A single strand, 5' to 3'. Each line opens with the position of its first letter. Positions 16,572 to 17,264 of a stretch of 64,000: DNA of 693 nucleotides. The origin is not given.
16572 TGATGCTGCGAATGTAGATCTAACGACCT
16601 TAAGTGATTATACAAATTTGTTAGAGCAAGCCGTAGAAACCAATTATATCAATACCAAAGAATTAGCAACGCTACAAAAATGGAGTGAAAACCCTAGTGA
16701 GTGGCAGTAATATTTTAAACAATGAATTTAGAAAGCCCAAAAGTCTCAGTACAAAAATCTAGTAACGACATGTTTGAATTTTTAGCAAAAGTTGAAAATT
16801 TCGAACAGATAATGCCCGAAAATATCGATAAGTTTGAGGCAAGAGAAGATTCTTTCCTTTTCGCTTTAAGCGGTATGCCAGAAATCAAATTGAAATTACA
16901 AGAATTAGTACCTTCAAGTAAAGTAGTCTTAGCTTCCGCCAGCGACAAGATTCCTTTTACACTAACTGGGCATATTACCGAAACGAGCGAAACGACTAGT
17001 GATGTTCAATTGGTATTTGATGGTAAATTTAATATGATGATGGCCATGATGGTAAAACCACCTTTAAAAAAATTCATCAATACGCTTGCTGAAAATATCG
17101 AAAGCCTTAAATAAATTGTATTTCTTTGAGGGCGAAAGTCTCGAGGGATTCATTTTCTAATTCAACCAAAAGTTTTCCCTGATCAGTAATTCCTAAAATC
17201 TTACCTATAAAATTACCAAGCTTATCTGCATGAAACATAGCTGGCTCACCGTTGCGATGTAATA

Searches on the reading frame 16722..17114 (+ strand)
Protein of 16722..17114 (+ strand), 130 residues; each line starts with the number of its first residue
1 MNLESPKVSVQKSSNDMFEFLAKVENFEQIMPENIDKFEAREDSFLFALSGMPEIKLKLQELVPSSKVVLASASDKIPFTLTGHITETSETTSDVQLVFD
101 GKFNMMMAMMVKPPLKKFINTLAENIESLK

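Call 54: search_protein_families(library=pfam, proteins=[window:16722-17114:+])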
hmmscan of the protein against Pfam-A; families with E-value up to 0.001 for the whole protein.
window:16722-17114:+ (130 aa): 2 families
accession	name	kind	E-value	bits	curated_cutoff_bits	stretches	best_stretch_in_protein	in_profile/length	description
PF06240.19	COXG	-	0.00038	20.6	22.2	0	8-125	3-130/140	Carbon monoxide dehydrogenase subunit G (CoxG)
PF11485.14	STK_08120-like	-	0.00096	19.7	21.6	0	29-126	29-127/136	STK_08120-like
